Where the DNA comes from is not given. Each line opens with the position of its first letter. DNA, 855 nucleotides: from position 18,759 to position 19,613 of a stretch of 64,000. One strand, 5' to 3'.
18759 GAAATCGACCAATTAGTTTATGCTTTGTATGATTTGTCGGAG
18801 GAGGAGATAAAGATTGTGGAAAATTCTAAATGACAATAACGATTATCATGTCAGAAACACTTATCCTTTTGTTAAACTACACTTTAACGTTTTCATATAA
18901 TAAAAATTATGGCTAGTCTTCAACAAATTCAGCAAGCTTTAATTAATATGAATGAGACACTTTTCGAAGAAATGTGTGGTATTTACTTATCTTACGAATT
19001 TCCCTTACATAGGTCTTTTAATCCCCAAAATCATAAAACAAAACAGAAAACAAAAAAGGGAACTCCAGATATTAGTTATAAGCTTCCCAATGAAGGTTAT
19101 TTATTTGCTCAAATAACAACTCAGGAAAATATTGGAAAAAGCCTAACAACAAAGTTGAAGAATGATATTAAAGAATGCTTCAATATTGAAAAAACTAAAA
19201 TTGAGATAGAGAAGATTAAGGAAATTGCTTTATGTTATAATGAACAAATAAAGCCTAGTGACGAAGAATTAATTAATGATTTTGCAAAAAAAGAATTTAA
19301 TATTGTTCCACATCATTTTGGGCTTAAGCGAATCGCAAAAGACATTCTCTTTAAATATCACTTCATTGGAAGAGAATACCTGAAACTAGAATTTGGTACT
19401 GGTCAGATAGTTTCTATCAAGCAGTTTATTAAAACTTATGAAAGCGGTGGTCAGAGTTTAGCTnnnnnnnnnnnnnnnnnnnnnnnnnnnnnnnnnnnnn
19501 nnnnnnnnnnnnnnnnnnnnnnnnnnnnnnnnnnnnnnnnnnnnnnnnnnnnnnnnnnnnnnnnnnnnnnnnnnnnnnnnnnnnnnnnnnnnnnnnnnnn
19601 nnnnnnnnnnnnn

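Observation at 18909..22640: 1243-aa protein has the ordered STAND motif set but no recognisable sensor or effector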

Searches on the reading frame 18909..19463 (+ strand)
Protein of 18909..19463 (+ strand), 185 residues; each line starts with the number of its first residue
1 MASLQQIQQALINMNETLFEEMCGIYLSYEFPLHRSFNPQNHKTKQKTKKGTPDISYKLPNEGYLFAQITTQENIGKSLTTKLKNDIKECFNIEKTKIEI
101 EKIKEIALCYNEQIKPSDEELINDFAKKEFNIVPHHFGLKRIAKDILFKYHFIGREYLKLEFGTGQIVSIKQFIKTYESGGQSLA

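Call 24: predict_structure(alignment_id=A2)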
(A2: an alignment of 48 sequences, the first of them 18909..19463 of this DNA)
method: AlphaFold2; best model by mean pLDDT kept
length: 185 residues; sequences in the alignment: 48
mean_pLDDT: 82.5   pTM: 0.76
mean pLDDT of the five models: 82.5, 82.2, 81.4, 79.6, 79.0
residues with pLDDT >= 90: 105; 70-90: 39; 50-70: 27; < 50: 14
segments of 3 or more residues with pLDDT < 50: 41-50, 183-185
pLDDT, mean of each block of 10 residues (from residue 1): 92 92 91 63 35 80 89 85 94 87 93 93 97 96 94 92 64 66 48
secondary structure, 60 per line:
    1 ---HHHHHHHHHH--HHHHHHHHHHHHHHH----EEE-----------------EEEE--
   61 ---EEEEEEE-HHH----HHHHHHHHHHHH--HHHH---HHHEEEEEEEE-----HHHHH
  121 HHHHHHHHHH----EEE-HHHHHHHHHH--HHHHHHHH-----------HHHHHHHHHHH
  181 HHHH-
elements in order: H4-13 H16-30 E35-37 E55-58 E64-70 H79-90 H93-96 E103-110 H116-130 E135-137 H139-148 H151-158 H170-184

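Call 28: fold_search(model_id=the predicted structure, library=pdb)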
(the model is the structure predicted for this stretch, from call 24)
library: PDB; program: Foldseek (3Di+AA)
matches with E <= 10: 897; with E <= 0.001: 0
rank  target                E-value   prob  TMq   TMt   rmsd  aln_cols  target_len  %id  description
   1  8q3b_E                8.3e-03  0.99  0.42  0.39  10.6       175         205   14  The closed state of the ASFV apo-RNA polymerase (released 2024-02-14)
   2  6qnz_B                8.8e-03  0.97  0.40  0.17   8.2       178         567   13  Crystal structure of the site-specific DNA nickase N.BspD6I E418A Mutant (released 2020-03-04)
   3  8q3k_E                1.1e-02  0.99  0.42  0.39  10.2       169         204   14  The open state of the ASFV apo-RNA polymerase (released 2024-02-14)
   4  1fok_A                1.2e-02  0.95  0.42  0.17   8.3       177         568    9  STRUCTURE OF RESTRICTION ENDONUCLEASE FOKI BOUND TO DNA (released 1997-12-03)
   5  2fok_B                1.7e-02  0.90  0.39  0.16   8.2       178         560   11  STRUCTURE OF RESTRICTION ENDONUCLEASE FOKI (released 1998-06-17)
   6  5liq_A                1.8e-02  0.92  0.40  0.16   7.9       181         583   13  The structure of C160S,C508S,C578S mutant of Nt.BspD6I nicking endonuclease at 0.185 nm resolution . (released 2017-08-02)
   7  5liz                  2.2e-02  0.96  0.42  0.17   7.8       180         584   13  The structure of Nt.BspD6I nicking endonuclease with all cysteines mutated by serine residues at 0.19 nm resolution . (released 2017-08-02)
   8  5lhc_B                4.3e-02  0.87  0.42  0.17   7.5       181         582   12  The structure of D456A mutant of Nt.BspD6I nicking endonuclease at 0.24 nm resolution . (released 2017-08-16)
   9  1j24                  6.1e-02  0.69  0.30  0.37   8.9       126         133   12  Crystal structure of archaeal XPF/Mus81 homolog, Hef from Pyrococcus furiosus, nuclease domain, Ca cocrystal (released 2003-04-22)
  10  2fok_A                6.9e-02  0.69  0.40  0.16   9.2       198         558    8  STRUCTURE OF RESTRICTION ENDONUCLEASE FOKI (released 1998-06-17)
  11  9kao_B                9.4e-02  0.51  0.27  0.11   9.8       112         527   15  CTP synthetase of pseudomonas aeruginosa PAO1 (released 2025-11-12)
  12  5wha_A                1.1e-01  0.23  0.30  0.34  12.0       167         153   11  KRas G12V, bound to GDP and miniprotein 225-11 (released 2018-01-03)
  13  1wtd_B                1.4e-01  0.28  0.25  0.18  10.3       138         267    9  Crystal structure of type II restrcition endonuclease, EcoO109I DNA-free form (released 2004-12-14)
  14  9f9m_A                1.6e-01  0.35  0.26  0.26   9.2       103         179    7  Crystal structure of MUS81-EME1 bound by compound 21. (released 2024-06-19)
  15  9nxx_D                1.7e-01  0.30  0.31  0.18  14.5       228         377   12  LmuA_conformation 1 (released 2025-12-17)
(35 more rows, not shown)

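Call 44: search_solved_structures(query=A5, max_evalue=10, show_alignments=3)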
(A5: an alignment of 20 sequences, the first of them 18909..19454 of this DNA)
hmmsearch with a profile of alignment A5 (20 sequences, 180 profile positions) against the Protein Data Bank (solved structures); distinct sequences matched with E-value up to 10: 2.
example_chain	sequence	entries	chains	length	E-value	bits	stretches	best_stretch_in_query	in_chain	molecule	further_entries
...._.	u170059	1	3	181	0.11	15.4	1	70-127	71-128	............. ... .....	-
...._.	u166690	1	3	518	0.77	12.7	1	71-127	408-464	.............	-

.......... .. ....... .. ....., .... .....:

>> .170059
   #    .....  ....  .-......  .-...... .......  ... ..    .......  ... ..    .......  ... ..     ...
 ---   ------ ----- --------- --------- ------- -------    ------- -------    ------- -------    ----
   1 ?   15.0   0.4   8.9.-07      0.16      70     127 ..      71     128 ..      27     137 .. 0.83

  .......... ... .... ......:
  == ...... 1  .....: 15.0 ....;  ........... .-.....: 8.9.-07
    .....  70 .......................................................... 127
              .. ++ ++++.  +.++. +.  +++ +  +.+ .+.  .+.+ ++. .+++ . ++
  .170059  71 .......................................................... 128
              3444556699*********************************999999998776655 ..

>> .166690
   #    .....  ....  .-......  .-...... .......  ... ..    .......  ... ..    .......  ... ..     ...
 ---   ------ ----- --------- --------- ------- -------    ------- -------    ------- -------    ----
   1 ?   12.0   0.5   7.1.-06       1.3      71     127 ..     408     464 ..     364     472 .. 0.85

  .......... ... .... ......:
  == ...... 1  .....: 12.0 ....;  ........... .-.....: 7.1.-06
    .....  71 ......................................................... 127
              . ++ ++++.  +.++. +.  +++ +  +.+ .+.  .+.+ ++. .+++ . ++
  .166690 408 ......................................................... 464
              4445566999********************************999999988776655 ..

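Call 45: search_protein_families(library=pfam, alignment_id=A5, max_evalue=10)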
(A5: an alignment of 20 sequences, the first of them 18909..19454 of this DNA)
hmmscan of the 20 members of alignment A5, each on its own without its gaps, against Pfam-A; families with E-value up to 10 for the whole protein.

A. member 1, window:18909-19454:+ (182 aa): 2 families
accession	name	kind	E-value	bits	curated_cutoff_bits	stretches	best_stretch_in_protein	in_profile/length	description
PF20683.2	DUF6819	-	0.012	15.7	23.5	1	85-134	72-120/171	Domain of unknown function (DUF6819)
PF16830.10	NBD94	-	0.13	13.3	25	1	68-114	6-52/91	Nucleotide-Binding Domain 94 of RH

B. families by the number of members that match (of 20 scanned): 27 families (the first 25 are shown)
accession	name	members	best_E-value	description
PF15518.12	L_protein_N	4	0.0009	L protein N-terminus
PF25496.1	URGCP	3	0.014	Up-regulator of cell proliferation-like domain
PF00637.26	Clathrin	2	0.0014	Region in Clathrin and VPS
PF06289.16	FlbD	2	0.021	Flagellar and Swarming motility proteins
PF15571.11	Imm44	1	0.0058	Immunity protein 44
PF05763.18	DUF835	1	0.006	Protein of unknown function (DUF835)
PF06394.18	Pepsin-I3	1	0.008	Pepsin inhibitor-3-like repeated domain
PF20683.2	DUF6819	1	0.012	Domain of unknown function (DUF6819)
PF12663.12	DUF3788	1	0.012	Protein of unknown function (DUF3788)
PF10869.13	DUF2666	1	0.029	Domain of unknown function (DUF2666)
PF16808.10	PKcGMP_CC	1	0.05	Coiled-coil N-terminus of cGMP-dependent protein kinase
PF16752.10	TBCC_N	1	0.063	Tubulin-specific chaperone C N-terminal domain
PF18631.6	Cucumopine_C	1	0.073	Cucumopine synthase C-terminal helical bundle domain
PF14504.11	CAP_assoc_N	1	0.074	CAP-associated N-terminal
PF13188.13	PAS_8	1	0.096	PAS domain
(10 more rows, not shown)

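Call 50: search_protein_representatives(alignment_id=A5)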
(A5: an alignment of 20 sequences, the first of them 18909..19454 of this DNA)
Query: 20 sequences, 180 profile positions. Proteins with E-value up to 0.001 (for the whole library): 1228; up to 1e-10: 974; up to 1e-30: 472. The best 150 are listed.
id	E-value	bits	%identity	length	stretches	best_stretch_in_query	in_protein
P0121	7.6e-79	280.0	-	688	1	1-180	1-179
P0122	4.8e-77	274.1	-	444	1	1-179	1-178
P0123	5.9e-77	273.8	-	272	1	1-180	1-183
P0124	1.5e-76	272.5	-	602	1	1-180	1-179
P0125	9.8e-76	269.9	-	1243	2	1-179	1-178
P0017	3.2e-75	268.2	-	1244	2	1-180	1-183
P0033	2.5e-73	262.0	-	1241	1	1-180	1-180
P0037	3.3e-73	261.6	-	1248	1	1-180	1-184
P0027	6.1e-73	260.7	-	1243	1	1-179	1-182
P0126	1.1e-72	259.9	-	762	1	1-180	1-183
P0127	1.8e-72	259.2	-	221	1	1-180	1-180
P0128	5.8e-72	257.6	-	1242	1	1-180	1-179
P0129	2.9e-70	252.0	-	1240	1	1-180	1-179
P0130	2.9e-70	252.0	-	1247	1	1-180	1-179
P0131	4.2e-70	251.5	-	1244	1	1-178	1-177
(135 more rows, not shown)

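Call 56: fold_search(model_id=the predicted structure, library=viral)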
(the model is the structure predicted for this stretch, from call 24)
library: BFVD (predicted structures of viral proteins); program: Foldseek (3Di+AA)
matches with E <= 10: 678; with E <= 0.001: 1
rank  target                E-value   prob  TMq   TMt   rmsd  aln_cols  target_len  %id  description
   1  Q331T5                7.3e-04  1.00  0.50  0.44   4.3       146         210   12  (no name in the UniProt tables at hand)
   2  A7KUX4                3.7e-03  0.95  0.33  0.25   7.6       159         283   11  (no name in the UniProt tables at hand)
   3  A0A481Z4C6            5.4e-03  0.94  0.35  0.26  13.7       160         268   12  DNA-directed RNA polymerase subunit 5 [Pithovirus LCPAC101]
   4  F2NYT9                6.9e-03  1.00  0.39  0.44   5.1       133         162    9  Complete DpAV4 genome [Diadromus pulchellus ascovirus 4a]
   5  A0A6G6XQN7            1.1e-02  0.84  0.32  0.16   9.3       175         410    9  (no name in the UniProt tables at hand)
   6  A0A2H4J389            1.3e-02  0.94  0.33  0.19   5.6       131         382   10  Type VII secretion protein [uncultured Caudovirales phage]
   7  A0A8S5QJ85            1.7e-02  0.99  0.46  0.31   5.6       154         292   11  Restriction endonuclease [Siphoviridae sp. ctezl47]
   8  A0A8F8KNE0            2.6e-02  0.90  0.39  0.32   7.0       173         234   10  DNA-directed RNA polymerase subunit 5 [Clandestinovirus]
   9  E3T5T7                2.6e-02  0.41  0.26  0.14  12.8       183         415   13  Uncharacterized protein [Cafeteria roenbergensis virus (strain BV-PW1)]
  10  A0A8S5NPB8            2.8e-02  0.99  0.43  0.28   4.2       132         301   14  Restriction endonuclease [Siphoviridae sp. ctGMq5]
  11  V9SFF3                2.8e-02  0.77  0.32  0.30  12.5       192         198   10  DNA-directed RNA polymerase subunit RPB5 [Tunisvirus fontaine2]
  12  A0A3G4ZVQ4            2.8e-02  0.44  0.24  0.23  12.5       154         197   16  Uncharacterized protein [Faunusvirus sp.]
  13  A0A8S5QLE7            3.1e-02  0.97  0.43  0.31   5.3       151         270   10  Restriction endonuclease [Siphoviridae sp. ctVCm11]
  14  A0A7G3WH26            3.5e-02  0.72  0.32  0.35  11.3       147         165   16  Putative endodeoxyribonuclease I [Arthronema virus TR020]
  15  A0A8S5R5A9            3.7e-02  0.96  0.38  0.26   5.5       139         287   11  Putative nuclease of the RecB family [Ackermannviridae sp. ctaCq7]
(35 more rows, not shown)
